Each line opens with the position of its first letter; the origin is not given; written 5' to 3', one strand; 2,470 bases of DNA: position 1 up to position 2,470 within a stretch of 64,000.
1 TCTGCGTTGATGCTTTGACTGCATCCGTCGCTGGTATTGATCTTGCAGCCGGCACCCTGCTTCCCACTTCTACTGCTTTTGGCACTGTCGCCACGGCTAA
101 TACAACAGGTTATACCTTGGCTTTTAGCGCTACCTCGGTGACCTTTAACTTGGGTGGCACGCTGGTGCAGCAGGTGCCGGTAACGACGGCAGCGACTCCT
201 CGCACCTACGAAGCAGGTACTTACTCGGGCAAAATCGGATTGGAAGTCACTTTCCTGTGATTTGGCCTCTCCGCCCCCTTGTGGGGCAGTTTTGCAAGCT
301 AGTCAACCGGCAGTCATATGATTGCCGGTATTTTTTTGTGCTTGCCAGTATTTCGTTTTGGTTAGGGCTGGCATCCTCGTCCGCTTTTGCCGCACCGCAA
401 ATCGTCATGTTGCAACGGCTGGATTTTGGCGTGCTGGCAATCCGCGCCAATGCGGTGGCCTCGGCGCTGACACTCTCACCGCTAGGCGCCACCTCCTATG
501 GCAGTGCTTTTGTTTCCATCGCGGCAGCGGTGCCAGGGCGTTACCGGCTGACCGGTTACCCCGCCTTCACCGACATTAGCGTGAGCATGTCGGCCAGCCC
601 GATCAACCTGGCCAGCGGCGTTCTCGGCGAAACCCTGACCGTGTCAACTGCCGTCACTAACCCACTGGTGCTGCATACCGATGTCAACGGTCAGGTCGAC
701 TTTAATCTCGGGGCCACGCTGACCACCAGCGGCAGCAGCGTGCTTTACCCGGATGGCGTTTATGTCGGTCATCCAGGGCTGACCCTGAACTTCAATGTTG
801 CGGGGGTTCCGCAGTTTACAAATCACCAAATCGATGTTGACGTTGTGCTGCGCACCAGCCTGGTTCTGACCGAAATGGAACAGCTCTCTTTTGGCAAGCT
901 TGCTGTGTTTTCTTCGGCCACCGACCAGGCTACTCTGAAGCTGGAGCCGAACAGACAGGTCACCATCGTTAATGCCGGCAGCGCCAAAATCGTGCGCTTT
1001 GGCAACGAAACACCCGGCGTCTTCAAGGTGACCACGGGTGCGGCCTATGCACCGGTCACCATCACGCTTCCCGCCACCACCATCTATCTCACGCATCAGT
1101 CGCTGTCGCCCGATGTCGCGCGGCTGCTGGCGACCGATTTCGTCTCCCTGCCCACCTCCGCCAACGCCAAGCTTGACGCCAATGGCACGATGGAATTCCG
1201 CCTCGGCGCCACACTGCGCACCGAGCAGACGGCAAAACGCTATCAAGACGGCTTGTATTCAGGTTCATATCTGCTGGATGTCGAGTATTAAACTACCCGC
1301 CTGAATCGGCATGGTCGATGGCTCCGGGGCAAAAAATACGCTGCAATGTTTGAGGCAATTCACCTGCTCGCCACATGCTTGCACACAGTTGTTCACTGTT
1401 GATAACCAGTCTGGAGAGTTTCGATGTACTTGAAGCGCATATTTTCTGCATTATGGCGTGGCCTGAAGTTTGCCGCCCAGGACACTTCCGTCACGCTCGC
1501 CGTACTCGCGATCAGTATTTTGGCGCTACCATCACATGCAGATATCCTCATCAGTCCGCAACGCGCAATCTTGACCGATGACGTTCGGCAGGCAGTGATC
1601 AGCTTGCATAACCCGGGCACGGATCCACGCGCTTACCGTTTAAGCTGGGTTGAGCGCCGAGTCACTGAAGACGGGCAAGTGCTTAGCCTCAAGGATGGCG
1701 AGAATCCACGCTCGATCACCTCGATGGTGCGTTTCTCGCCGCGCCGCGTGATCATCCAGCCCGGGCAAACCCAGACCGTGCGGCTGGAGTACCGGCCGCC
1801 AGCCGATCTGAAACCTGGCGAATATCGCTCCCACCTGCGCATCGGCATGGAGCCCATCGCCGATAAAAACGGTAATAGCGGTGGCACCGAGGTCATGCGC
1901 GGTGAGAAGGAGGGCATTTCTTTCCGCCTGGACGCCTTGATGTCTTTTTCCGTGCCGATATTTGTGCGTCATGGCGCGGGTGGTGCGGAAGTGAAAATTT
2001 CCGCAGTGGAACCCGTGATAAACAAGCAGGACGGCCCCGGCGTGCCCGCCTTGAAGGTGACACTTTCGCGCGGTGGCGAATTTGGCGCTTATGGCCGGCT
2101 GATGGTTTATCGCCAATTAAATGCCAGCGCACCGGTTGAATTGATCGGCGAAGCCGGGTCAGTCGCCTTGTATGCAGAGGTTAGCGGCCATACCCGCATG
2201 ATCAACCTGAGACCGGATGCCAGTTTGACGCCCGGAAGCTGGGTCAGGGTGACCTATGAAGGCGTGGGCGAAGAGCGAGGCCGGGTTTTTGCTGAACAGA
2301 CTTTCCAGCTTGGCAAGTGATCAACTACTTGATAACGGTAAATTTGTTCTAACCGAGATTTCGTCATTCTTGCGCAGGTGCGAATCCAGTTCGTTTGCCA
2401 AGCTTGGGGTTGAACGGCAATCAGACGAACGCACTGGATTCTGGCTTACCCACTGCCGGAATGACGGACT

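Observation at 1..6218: Chaperone/usher-like fimbrial cluster with DUF4402/SCPU-type subunits and an usher-like protein that carries a C-terminal SPOR domain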

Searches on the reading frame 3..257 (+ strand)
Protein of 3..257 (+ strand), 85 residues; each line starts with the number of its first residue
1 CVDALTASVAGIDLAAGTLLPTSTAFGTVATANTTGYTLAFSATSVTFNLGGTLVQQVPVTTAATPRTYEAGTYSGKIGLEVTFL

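Call 4: search_protein_families(library=pfam, proteins=[window:3-257:+], max_evalue=1)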
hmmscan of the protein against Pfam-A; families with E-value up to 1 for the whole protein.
window:3-257:+ (85 aa): 1 family
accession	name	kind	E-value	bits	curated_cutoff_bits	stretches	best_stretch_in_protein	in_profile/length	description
PF12296.13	HsbA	-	0.33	11.8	33.5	1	2-63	15-76/121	Hydrophobic surface binding protein A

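Call 5: search_protein_families(library=ncbifam, proteins=[window:3-257:+], max_evalue=1)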
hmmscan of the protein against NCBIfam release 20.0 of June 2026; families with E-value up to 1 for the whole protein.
window:3-257:+ (85 aa): 0 families

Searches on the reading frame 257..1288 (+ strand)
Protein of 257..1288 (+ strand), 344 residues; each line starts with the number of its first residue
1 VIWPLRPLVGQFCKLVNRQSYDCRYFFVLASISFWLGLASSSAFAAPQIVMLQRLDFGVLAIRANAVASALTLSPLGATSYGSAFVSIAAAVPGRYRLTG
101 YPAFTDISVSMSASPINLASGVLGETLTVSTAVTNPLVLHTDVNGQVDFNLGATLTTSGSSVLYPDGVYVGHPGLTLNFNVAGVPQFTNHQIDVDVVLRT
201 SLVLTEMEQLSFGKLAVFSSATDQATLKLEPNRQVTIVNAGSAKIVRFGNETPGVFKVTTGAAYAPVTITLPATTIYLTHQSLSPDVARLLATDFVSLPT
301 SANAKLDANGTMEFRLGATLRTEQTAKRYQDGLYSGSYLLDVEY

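Call 4: search_protein_families(library=pfam, proteins=[window:257-1288:+], max_evalue=1)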
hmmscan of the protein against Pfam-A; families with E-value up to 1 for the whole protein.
window:257-1288:+ (344 aa): 3 families
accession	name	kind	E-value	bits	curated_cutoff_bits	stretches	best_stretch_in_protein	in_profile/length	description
PF14352.11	DUF4402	-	3.2e-19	70.3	25.2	2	204-344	3-129/129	Domain of unknown function (DUF4402)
PF17945.6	Crystall_4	-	0.007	17.2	30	1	188-228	29-69/90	Beta/Gamma crystallin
PF04085.20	MreC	-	0.047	13.9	28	1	134-171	77-113/147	Rod shape-determining protein MreC, barrel core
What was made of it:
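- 338..1291 (+): Two-module DUF4402 subunit (subB). The maximal ORF starts at 257. The start after the hairpin is probably GTG 338, giving 317 aa. Pfam DUF4402, E 3e-19, two stretches (call 4).
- Checked: Second subunit, 257/338..1291 +: Pfam DUF4402, E 3e-19, two stretches (call 4).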

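Call 5: search_protein_families(library=ncbifam, proteins=[window:257-1288:+], max_evalue=1)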
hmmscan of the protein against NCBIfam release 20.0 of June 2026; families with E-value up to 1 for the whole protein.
window:257-1288:+ (344 aa): 1 family
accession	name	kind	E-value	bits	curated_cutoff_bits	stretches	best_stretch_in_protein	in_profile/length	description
NF010532.0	PRK13922.9-3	equivalog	0.16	11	243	1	141-172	197-228/280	rod shape-determining protein MreC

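Call 57: find_homologous_proteins(query=window:257-1288:+, max_evalue=0.001)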
Query window:257-1288:+ (344 aa): 43 proteins with E <= 0.001 among 8000 candidates.
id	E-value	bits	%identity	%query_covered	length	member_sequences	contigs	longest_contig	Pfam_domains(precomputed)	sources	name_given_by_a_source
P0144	1.5e-195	667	100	92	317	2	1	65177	PF14352.12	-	-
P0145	3.6e-166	570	77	100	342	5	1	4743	PF14352.12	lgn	-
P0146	7.0e-159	546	74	100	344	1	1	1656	PF14352.12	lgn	-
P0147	3.9e-154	531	72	99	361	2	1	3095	PF14352.12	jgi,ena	jgi:hypothetical protein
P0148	5.7e-144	497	69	99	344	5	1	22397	PF14352.12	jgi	jgi:hypothetical protein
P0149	7.1e-144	497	69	99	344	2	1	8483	PF14352.12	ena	-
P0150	7.0e-143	494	68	100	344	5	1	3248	PF14352.12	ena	-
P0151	1.8e-142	492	68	99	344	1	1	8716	PF14352.12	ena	-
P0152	2.8e-142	492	70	95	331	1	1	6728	PF14352.12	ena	-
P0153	2.9e-141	488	68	99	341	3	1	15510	PF14352.12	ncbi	-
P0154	1.3e-139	483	72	91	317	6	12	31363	PF14352.12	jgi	jgi:hypothetical protein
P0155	4.9e-129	448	74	83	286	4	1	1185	PF14352.12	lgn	-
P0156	5.5e-128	445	70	88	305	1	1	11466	PF14352.12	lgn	-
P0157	1.1e-124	434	65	95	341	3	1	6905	PF14352.12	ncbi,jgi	jgi:hypothetical protein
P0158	3.1e-124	433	64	95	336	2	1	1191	PF14352.12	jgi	-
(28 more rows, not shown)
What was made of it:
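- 338..1291 (+): The database gene call is 317 aa (call 57).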

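Call 73: predict_structure(alignment_id=A6)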
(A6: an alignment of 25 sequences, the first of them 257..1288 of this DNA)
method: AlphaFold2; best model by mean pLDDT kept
length: 344 residues; sequences in the alignment: 25
mean_pLDDT: 89.5   pTM: 0.70
mean pLDDT of the five models: 89.5, 88.9, 88.7, 88.4, 88.2
residues with pLDDT >= 90: 275; 70-90: 35; 50-70: 15; < 50: 19
segments of 3 or more residues with pLDDT < 50: 1-16, 41-43
pLDDT, mean of each block of 10 residues (from residue 1): 44 49 74 67 71 96 92 96 91 96 94 93 89 94 95 95 92 94 90 93 94 97 97 97 96 96 92 96 95 97 92 97 96 95 91
secondary structure, 60 per line:
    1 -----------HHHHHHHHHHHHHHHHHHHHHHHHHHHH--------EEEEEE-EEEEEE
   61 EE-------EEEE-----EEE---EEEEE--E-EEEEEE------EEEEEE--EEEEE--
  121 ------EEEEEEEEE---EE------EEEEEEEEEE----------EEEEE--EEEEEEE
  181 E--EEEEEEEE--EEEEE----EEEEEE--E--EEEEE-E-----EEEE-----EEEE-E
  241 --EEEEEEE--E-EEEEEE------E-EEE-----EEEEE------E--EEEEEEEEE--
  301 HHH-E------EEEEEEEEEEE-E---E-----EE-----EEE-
elements in order: H12-39 E48-53 E55-62 E70-73 E79-81 E85-89 E94-99 E106-111 E114-118 E127-135 E147-156 E167-171 E174-181 E184-191 E194-198 E203-208 E214-218 E226-229 E235-238 E243-249 E254-259 E268-270 E276-280 E290-298 E312-322 E341-343
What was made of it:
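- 338..1291 (+): AF2 pLDDT 89.5 (call 73).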

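Call 76: fold_search(model_id=the predicted structure, library=pdb)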
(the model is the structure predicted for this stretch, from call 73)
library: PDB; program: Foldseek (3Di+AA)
matches with E <= 10: 562; with E <= 0.001: 3
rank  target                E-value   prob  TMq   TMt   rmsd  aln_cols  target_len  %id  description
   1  3f84_A                6.5e-06  1.00  0.31  0.34  11.8       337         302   14  Structure of fusion complex of major pilin CfaB and major pilin CfaB of CFA/I pilus from ETEC E. coli (released 2009-08-11)
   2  3f84_B                1.5e-05  1.00  0.31  0.33  12.4       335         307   13  Structure of fusion complex of major pilin CfaB and major pilin CfaB of CFA/I pilus from ETEC E. coli (released 2009-08-11)
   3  3f85                  1.7e-04  1.00  0.30  0.25  12.1       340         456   14  Structure of fusion complex of homo trimeric major pilin subunits CfaB of CFA/I fimbirae from ETEC E. coli (released 2009-08-11)
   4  8jmw_A                1.2e-03  0.98  0.20  0.14  14.8       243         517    7  Fibril form of serine peptidase Vpr (released 2023-12-06)
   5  8k2j                  2.5e-03  1.00  0.23  0.16   8.0       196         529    9  Crystal structure of Group 3 Oligosaccharide/Monosaccharide-releasing beta-N-acetylgalactosaminidase NgaDssm, apo form (released 2024-04-24)
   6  7ptb                  2.8e-03  0.96  0.22  0.24  14.8       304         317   10  Crystal structure of the SPD-2 domain of human CEP192 (released 2022-04-06)
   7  6k73_C                3.3e-03  0.69  0.18  0.19  17.2       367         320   10  Chaperone-tip adhesin complex is vital for synergistic activation of CFA/I fimbriae biogenesis (released 2020-06-10)
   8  4b9g_A                3.8e-03  1.00  0.24  0.45   6.8       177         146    8  Structure of CssB subunit complemented with donor strand from CssA subunit of enterotoxigenic Escherichia coli coloniz (released 2012-11-07)
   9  8wgg                  5.4e-03  0.28  0.14  0.13  18.0       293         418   12  Crystal structure of basal pilin PilB from Streptococcus sanguinis (released 2025-03-26)
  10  6k73_D                6.5e-03  0.60  0.19  0.20  17.4       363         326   10  Chaperone-tip adhesin complex is vital for synergistic activation of CFA/I fimbriae biogenesis (released 2020-06-10)
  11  4b9i                  9.2e-03  1.00  0.20  0.46   4.7       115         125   14  Structure of CssA subunit complemented with donor strand from CssB subunit of enterotoxigenic Escherichia coli colonizat (released 2012-11-07)
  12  6cd2_B                1.1e-02  0.63  0.20  0.21  15.6       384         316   11  Crystal structure of the PapC usher bound to the chaperone-adhesin PapD-PapG (released 2018-10-03)
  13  2yn3_B                1.2e-02  0.28  0.14  0.17  24.2       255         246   14  Structural insight into the giant calcium-binding adhesin SiiE: implications for the adhesion of Salmonella enterica t (released 2013-04-03)
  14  4hji_A                1.3e-02  1.00  0.25  0.46   6.8       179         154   12  Structure of the CooA pilin subunit from enterotoxigenic Escherichia coli (released 2012-12-19)
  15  6fq0_C                1.3e-02  0.82  0.20  0.29  21.1       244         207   11  Crystal structure of the CsuC-CsuA/B chaperone-subunit preassembly complex of the archaic chaperone-usher Csu pili of  (released 2018-09-26)
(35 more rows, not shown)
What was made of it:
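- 338..1291 (+): Best PDB matches are the CfaB-CfaB tandem pilin fusion (E 6.5e-6), then CssA/B, CooA, CsuA/B, AggA and FimA (call 76).
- On Chaperone/usher pilin subunits: The top PDB matches are CU pilins: CfaB-CfaB 6.5e-6, then CssA/B, CooA, CsuA/B, AggA and FimA (call 76).
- Closest known: Archaic. Same: CfaB, CooA and CsuA/B are among the best structural matches of the subunit (call 76).
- The AF2 model matches CU pilins best (calls 73, 76). The best structural matches of the subunit are rod or fibre pilins: CfaB, CooA, CsuA/B and FimA (call 76).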

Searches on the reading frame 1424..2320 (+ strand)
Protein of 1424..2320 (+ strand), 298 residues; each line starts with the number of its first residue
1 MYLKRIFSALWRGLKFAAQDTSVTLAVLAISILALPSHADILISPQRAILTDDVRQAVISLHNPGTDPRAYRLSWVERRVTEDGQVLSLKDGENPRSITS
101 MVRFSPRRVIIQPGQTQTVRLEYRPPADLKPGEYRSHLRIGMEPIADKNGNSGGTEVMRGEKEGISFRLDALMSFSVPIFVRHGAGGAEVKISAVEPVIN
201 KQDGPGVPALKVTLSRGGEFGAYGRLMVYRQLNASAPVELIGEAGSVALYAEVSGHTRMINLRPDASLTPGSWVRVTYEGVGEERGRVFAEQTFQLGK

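Call 4: search_protein_families(library=pfam, proteins=[window:1424-2317:+], max_evalue=1)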
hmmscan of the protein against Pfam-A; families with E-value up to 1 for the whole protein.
window:1424-2317:+ (298 aa): 6 families
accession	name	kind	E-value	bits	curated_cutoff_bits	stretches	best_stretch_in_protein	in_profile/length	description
PF06280.18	fn3_5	-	0.00045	21.3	27.6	1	53-131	8-86/112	Fn3-like domain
PF22067.2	Cep192_D3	-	0.12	13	27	1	102-144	46-86/99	Cep192 domain 3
PF24816.2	Ig_CFAP65__9th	-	0.12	12.8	24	1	51-124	67-143/170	Cilia- and flagella-associated protein 65-like, Ig-like domain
PF22060.2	Cep192_D1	-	0.15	12.3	27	1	90-147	48-102/123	Cep192 domain 1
PF22544.2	HYDIN_VesB_CFA65-like_Ig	-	0.18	12.5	25.5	1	96-125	43-72/100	HYDIN/CFA65/VesB-like, Ig-like domain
PF24507.1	Ig_CFAP65_4th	-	0.28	12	27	1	100-136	23-56/76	CFAP65, fourth Ig-like domain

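Call 5: search_protein_families(library=ncbifam, proteins=[window:1424-2317:+], max_evalue=1)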
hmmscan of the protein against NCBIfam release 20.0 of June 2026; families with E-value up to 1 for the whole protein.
window:1424-2317:+ (298 aa): 2 families
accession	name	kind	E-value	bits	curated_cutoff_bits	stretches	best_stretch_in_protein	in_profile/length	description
NF007398.0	PRK09926.1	equivalog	1.1e-05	25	285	1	20-124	6-99/246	fimbrial chaperone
NF011789.1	PRK15253.1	exception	0.09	12.1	500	1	26-77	5-55/227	fimbrial biogenesis chaperone StcB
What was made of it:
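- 1424..2320 (+): Periplasmic PapD-like chaperone, highly divergent, 298 aa, with a signal peptide. NCBIfam fimbrial chaperone, E 1e-5 (call 5).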

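Call 7: search_solved_structures(query=window:1424-2317:+, max_evalue=1)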
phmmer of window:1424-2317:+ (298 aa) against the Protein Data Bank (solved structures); distinct sequences matched with E-value up to 1: 1.
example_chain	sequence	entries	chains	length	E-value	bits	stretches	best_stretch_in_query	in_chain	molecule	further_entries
6yw9_A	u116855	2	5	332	0.94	11.9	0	121-209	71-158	PYRB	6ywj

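Call 19: find_homologous_proteins(query=window:1424-2317:+, max_evalue=0.001)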
Query window:1424-2317:+ (298 aa): 87 proteins with E <= 0.001 among 2052 candidates.
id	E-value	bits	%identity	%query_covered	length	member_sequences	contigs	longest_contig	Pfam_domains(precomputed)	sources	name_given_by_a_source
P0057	1.8e-192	656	100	100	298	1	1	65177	-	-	-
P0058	3.1e-146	504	77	100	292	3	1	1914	PF06280.19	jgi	jgi:P pilus assembly chaperone PapD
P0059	9.7e-135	466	71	100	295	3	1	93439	PF06280.19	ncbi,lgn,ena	-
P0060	8.8e-130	450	71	93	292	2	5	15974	-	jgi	jgi:P pilus assembly chaperone PapD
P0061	4.4e-129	448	76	92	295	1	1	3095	-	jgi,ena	jgi:P pilus assembly chaperone PapD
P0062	1.6e-128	446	72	92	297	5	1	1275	PF06280.19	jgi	jgi:P pilus assembly chaperone PapD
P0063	5.4e-121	421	66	90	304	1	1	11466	-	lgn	-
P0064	7.2e-121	421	64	100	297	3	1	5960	-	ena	-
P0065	7.3e-120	418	67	92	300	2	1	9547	-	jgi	-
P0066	2.8e-117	409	64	100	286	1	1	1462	-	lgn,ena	-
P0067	3.7e-116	405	69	87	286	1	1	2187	PF06280.19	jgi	jgi:fimbrial chaperone protein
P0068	4.0e-114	399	64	100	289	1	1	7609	-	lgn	-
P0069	5.7e-114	398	64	100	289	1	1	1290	-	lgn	-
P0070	1.5e-111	390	66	90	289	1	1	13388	-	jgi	-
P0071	2.9e-111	389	61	100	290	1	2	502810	-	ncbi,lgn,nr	ncbi:MAG: hypothetical protein B7Y41_02150 [Hydrogenophilales bacterium 28-61-23]|nr:MAG: hypothetic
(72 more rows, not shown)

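Call 22: search_solved_structures(query=A2, max_evalue=10, show_alignments=2)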
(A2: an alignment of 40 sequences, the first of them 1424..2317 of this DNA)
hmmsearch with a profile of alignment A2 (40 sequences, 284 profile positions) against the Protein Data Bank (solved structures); distinct sequences matched with E-value up to 10: 7.
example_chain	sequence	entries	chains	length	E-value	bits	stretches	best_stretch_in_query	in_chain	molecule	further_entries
6e14_C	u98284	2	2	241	0.013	17.7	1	8-71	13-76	Chaperone protein FimC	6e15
3q48_A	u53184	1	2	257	0.057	15.6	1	11-58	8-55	Chaperone CupB2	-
9i25_C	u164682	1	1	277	0.076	15.2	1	44-141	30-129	EfmWxLIP1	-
9i1y_A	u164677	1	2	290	0.082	15.1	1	44-141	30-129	EfmWxLIP1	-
7lhg_D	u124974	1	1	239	0.23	13.6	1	17-97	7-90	Chaperone protein PapD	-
5ghu_A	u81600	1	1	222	0.6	12.2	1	32-59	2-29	Probable fimbrial chaperone YadV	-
7n61_1B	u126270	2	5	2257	1.6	10.8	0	92-152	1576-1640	FAP65 | Flagellar associated protein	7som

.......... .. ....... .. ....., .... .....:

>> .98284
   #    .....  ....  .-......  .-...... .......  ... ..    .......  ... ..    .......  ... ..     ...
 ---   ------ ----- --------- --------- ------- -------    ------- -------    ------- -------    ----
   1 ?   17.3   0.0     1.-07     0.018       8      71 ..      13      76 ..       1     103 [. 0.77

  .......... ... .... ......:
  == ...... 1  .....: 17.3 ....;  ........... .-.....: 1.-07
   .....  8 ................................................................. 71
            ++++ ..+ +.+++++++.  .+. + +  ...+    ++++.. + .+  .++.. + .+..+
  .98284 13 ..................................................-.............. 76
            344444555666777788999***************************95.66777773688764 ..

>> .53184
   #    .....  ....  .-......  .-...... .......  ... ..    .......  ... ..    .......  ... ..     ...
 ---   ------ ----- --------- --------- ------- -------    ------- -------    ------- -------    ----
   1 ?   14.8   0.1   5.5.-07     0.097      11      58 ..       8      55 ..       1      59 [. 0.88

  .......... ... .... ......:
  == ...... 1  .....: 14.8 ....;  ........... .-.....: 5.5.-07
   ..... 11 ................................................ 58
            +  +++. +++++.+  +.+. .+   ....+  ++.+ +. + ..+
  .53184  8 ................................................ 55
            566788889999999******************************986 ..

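Call 23: search_protein_families(library=pfam, alignment_id=A2, max_evalue=0.01)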
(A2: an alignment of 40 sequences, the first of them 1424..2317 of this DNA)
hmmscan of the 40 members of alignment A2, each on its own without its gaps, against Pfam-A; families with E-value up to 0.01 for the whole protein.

A. member 1, window:1424-2317:+ (298 aa): 1 family
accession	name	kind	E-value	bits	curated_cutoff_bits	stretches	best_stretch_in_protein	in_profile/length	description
PF06280.18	fn3_5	-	0.00045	21.3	27.6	1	53-131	8-86/112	Fn3-like domain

B. families by the number of members that match (of 40 scanned): 11 families
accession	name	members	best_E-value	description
PF06280.18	fn3_5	32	2.2e-07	Fn3-like domain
PF00345.26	PapD_N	28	1.8e-06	Pili and flagellar-assembly chaperone, PapD N-terminal domain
PF10633.15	NPCBM_assoc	4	0.00088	NPCBM-associated, NEW3 domain of alpha-galactosidase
PF11614.14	FixG_C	3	0.0029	IG-like fold at C-terminal of FixG, putative oxidoreductase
PF22076.2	Cep192_D6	2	0.0035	Cep192 domain 6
PF22067.2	Cep192_D3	1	0.0024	Cep192 domain 3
PF14016.12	DUF4232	1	0.0031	Domain of unknown function (DUF4232)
PF24507.1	Ig_CFAP65_4th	1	0.0044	CFAP65, fourth Ig-like domain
PF24816.2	Ig_CFAP65__9th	1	0.0077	Cilia- and flagella-associated protein 65-like, Ig-like domain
PF20251.4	Big_14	1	0.0088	Bacterial Ig-like domain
PF00635.32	Motile_Sperm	1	0.0094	MSP (Major sperm protein) domain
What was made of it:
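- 1424..2320 (+): PapD_N is hit by 28 of 40 family members (call 23).
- PapD_N is hit in 28 of 40 relatives (call 23).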

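Call 85: find_encoding_contigs(protein=window:1424-2320:+, flank=6000, max_places=3)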
Protein window:1424-2320:+ (298 aa): no gene with exactly this product is on record in the collection.
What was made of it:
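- Tried and rejected: An exact look-up of the window chaperone, made to recover the missing left flank, was not on record (call 85).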
